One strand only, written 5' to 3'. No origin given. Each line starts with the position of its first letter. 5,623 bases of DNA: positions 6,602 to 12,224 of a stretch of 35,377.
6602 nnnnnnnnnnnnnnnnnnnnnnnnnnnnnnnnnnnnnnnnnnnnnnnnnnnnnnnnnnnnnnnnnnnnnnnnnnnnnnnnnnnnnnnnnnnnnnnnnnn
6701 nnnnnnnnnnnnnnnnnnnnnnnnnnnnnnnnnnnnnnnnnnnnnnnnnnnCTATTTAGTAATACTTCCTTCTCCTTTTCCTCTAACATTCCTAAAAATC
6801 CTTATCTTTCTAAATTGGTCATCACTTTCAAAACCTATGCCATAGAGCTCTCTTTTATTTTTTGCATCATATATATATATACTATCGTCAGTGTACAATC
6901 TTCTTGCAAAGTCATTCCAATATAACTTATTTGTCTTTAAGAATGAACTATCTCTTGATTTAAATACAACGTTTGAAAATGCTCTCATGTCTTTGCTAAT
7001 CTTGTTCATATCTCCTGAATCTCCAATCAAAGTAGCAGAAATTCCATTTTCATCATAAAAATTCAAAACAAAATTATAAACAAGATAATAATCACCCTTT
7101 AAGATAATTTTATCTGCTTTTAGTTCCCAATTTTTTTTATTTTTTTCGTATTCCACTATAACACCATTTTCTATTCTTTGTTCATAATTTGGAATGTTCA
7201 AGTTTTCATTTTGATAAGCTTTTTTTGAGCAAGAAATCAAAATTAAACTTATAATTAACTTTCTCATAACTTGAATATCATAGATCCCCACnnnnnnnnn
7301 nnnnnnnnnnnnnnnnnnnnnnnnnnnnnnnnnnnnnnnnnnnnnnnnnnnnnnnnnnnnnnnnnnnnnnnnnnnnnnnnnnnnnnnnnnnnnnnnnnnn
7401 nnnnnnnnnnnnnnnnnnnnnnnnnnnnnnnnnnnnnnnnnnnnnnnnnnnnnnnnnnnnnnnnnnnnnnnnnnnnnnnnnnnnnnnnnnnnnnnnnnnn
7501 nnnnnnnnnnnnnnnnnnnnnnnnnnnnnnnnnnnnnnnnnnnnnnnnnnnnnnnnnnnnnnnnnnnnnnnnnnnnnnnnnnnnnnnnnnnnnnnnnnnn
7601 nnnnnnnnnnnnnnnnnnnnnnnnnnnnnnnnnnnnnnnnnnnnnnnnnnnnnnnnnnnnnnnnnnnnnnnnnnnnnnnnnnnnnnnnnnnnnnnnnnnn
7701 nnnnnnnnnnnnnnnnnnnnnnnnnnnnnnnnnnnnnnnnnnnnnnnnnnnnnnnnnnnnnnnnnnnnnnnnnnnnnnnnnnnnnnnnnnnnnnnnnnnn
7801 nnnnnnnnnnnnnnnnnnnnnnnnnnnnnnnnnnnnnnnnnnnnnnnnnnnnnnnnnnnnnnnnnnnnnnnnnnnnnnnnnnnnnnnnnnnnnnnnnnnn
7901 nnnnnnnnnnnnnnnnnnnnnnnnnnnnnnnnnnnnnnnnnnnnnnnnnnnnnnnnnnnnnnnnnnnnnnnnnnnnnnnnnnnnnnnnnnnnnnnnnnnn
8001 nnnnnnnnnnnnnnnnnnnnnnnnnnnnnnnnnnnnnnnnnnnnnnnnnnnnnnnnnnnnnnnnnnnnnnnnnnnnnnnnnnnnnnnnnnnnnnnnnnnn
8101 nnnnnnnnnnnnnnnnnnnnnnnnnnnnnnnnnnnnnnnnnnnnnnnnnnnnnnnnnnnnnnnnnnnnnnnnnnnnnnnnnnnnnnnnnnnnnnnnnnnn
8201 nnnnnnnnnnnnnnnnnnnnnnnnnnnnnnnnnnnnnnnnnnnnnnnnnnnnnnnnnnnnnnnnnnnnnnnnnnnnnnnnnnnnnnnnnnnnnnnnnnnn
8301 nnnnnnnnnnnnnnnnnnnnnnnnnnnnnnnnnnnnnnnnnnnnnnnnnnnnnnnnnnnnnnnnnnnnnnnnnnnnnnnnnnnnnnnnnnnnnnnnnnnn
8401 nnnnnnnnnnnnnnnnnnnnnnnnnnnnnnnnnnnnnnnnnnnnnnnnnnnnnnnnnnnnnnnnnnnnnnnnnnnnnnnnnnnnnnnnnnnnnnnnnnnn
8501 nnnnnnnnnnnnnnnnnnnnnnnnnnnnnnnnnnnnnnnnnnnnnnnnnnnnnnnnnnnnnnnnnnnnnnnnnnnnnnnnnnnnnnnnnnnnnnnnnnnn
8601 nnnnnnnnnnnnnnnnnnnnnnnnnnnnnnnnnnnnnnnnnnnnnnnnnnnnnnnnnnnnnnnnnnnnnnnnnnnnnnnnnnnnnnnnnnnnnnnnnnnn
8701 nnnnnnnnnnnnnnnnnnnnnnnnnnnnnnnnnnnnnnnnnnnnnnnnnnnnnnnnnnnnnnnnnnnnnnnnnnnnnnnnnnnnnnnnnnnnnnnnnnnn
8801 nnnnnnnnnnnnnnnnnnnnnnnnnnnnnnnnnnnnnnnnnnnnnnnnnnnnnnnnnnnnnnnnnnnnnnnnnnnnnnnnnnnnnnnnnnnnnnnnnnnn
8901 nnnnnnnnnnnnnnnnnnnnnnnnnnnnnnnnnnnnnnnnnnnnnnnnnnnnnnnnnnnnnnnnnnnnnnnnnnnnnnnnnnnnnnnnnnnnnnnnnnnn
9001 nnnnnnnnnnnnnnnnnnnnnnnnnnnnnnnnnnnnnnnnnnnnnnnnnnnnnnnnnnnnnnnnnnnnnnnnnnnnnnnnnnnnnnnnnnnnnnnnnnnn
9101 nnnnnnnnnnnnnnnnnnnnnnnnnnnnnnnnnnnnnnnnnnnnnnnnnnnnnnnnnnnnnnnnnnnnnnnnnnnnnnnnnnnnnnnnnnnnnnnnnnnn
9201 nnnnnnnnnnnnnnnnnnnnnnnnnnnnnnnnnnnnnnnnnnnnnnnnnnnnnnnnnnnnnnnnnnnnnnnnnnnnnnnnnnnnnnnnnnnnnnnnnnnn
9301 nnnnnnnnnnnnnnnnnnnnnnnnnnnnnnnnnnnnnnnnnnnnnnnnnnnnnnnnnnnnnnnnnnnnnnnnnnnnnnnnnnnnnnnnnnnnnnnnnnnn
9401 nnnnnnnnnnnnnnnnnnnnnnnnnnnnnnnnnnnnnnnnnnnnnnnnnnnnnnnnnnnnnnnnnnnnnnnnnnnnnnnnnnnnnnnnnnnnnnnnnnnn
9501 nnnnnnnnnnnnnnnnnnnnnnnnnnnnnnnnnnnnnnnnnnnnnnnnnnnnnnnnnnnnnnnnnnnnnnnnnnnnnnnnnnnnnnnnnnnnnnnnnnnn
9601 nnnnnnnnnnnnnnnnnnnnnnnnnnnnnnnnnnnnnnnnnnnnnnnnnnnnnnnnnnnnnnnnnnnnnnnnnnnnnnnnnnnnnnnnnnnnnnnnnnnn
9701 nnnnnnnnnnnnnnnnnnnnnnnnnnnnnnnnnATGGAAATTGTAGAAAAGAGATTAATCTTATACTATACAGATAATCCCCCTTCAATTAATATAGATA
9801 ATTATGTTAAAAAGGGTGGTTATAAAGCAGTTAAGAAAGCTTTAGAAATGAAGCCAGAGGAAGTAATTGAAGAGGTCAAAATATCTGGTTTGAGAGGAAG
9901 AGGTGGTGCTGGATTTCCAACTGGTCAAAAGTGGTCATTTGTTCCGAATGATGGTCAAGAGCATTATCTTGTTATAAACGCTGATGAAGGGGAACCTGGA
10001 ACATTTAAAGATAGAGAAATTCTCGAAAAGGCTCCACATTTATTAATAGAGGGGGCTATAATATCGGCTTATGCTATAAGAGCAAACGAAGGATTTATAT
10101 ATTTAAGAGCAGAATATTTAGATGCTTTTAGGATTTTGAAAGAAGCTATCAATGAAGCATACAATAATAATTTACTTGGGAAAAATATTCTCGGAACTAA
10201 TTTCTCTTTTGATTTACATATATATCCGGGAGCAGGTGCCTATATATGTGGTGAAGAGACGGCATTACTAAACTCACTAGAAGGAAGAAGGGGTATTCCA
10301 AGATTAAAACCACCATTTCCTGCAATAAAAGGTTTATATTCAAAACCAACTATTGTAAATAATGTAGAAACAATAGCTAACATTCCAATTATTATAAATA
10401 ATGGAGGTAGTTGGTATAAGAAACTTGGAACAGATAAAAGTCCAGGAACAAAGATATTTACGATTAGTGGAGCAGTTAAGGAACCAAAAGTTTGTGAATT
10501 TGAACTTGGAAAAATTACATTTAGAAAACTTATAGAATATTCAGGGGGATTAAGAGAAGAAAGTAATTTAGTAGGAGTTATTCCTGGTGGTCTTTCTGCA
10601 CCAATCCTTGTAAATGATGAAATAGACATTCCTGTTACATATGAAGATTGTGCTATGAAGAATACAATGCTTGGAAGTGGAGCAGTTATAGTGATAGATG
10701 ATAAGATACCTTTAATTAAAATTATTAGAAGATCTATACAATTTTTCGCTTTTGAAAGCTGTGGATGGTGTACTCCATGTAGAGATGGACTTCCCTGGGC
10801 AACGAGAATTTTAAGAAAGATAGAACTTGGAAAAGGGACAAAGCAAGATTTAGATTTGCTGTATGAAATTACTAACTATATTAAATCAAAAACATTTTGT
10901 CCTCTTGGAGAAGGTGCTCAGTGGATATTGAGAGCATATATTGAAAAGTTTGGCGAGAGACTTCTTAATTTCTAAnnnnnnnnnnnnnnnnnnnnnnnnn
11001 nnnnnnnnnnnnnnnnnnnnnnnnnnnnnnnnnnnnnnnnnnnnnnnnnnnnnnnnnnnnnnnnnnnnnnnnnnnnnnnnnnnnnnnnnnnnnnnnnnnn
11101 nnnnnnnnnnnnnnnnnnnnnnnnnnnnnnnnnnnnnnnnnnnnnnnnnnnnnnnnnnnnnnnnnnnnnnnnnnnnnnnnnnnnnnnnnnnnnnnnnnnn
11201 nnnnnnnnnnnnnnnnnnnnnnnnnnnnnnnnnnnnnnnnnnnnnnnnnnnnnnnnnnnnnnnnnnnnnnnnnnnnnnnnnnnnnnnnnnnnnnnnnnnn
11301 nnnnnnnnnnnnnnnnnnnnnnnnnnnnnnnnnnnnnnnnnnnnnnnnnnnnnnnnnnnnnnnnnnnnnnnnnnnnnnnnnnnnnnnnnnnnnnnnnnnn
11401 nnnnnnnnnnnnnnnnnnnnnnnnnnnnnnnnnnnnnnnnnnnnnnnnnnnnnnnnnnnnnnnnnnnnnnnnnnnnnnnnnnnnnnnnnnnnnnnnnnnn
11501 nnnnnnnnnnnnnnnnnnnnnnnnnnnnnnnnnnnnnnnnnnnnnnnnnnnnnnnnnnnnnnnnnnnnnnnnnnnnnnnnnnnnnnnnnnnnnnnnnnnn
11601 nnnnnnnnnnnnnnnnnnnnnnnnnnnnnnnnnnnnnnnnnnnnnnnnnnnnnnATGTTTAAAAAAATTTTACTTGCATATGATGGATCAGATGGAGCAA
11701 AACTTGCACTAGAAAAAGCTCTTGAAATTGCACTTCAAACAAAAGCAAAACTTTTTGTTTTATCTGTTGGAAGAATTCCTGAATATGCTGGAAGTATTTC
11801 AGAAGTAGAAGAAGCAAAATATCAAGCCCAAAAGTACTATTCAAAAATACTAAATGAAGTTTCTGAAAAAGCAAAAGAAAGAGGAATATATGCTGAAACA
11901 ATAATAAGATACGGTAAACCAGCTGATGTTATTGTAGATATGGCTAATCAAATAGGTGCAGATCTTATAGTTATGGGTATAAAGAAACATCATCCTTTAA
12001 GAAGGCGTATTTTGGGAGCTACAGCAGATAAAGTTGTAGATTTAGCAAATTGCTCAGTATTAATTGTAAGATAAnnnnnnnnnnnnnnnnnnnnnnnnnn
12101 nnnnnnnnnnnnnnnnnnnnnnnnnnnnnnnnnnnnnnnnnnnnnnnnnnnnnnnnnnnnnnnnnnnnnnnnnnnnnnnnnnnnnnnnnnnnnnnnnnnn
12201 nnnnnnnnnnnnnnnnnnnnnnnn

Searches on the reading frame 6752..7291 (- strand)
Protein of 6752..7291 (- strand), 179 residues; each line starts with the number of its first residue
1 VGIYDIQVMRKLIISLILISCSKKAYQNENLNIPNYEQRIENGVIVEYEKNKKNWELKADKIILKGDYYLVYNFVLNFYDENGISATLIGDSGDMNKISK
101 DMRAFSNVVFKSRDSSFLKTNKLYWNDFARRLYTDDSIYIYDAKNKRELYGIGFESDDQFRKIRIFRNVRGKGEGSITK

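Call 62: search_protein_families(library=pfam, proteins=[window:6752-7291:-], max_evalue=0.0001)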
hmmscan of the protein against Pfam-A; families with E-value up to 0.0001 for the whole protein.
window:6752-7291:- (179 aa): 1 family
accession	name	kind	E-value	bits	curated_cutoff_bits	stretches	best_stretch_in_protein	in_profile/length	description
PF06835.18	LptC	-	6.8e-06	26.3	21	1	31-172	27-173/175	Lipopolysaccharide-assembly, LptC-related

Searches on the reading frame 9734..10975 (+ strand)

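Call 62: search_protein_families(library=pfam, proteins=[window:9734-10975:+], max_evalue=0.0001)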
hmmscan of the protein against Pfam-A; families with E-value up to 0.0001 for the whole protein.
window:9734-10975:+ (413 aa): 4 families
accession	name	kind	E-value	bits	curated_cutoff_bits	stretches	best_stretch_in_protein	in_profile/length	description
PF01512.22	Complex1_51K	-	9.7e-49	165.6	31.2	1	48-218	1-149/150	Nuo51 FMN-binding domain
PF10589.14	NADH_4Fe-4S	-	6.1e-25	87.4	23.5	1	330-409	2-81/85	NADH-ubiquinone oxidoreductase-F iron-sulfur binding region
PF22461.2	SLBB_2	-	8.6e-08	32.6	27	1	241-320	2-79/79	SLBB domain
PF10531.15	SLBB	-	3.1e-06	27.3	27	1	241-278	1-37/55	SLBB domain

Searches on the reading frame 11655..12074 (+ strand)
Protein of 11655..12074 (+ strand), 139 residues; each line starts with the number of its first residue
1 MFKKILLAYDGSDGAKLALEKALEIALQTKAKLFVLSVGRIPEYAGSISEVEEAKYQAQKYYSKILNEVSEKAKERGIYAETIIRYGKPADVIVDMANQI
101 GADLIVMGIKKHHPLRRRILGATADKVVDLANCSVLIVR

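Call 62: search_protein_families(library=pfam, proteins=[window:11655-12074:+], max_evalue=0.0001)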
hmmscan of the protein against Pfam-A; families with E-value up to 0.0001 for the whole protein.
window:11655-12074:+ (139 aa): 1 family
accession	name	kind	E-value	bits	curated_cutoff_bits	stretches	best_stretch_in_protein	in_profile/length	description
PF00582.32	Usp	-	1.8e-34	119.7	24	1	1-139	1-141/141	Universal stress protein family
